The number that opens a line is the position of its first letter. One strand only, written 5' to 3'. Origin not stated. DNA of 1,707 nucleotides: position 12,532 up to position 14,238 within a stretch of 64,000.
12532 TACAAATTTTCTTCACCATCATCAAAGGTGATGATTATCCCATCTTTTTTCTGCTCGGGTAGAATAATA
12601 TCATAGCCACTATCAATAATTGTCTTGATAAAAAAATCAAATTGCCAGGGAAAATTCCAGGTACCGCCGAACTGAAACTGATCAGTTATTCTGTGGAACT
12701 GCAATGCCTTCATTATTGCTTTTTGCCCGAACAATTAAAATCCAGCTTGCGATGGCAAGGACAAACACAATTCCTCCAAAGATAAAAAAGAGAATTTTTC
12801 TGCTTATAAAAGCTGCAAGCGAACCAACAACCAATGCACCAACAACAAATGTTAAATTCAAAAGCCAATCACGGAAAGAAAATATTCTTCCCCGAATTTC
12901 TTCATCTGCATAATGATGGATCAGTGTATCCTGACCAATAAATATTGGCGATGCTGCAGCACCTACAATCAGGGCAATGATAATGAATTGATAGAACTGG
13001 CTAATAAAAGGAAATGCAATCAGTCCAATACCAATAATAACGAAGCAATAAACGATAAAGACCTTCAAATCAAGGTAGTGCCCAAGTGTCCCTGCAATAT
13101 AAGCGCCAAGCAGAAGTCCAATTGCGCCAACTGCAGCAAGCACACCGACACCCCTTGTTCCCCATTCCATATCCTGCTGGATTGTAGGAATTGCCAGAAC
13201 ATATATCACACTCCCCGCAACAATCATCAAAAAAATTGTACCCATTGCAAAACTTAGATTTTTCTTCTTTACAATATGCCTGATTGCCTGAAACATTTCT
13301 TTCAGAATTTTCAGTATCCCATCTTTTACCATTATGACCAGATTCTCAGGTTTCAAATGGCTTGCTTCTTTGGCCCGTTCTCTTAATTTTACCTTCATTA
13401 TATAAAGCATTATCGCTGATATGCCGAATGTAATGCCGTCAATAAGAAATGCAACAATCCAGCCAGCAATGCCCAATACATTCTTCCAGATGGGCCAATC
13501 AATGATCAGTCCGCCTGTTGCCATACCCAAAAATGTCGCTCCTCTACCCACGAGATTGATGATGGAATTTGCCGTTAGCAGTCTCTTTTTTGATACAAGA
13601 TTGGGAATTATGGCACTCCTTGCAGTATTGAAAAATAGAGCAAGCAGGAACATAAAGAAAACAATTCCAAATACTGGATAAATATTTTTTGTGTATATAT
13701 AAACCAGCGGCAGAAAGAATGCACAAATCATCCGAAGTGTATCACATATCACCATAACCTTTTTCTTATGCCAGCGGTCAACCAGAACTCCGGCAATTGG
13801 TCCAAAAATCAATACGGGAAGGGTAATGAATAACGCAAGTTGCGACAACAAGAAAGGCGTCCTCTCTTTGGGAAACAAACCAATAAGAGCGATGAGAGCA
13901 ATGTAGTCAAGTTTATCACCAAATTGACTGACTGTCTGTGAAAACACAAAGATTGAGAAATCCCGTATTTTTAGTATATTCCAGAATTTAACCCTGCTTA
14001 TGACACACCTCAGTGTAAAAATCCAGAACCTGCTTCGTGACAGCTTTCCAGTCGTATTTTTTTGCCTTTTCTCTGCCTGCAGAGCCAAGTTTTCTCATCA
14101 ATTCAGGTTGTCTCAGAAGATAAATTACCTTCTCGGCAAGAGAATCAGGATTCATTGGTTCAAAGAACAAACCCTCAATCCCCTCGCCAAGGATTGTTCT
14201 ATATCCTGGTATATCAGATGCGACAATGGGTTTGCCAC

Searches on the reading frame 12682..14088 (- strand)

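Call 66: search_protein_families(library=pfam, proteins=[window:12682-14088:-], max_evalue=0.001)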
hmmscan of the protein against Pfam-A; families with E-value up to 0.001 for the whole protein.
window:12682-14088:- (468 aa): 3 families
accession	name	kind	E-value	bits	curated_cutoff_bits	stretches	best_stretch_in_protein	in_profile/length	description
PF07690.21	MFS_1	-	6e-34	117.9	33.4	2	78-310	31-235/347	Major Facilitator Superfamily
PF05977.19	MFS_3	-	6.9e-11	41.7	27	1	88-445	54-387/524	Transmembrane secretion effector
PF00083.30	Sugar_tr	-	2.4e-05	23.8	22.3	0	314-452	48-188/452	Sugar (and other) transporter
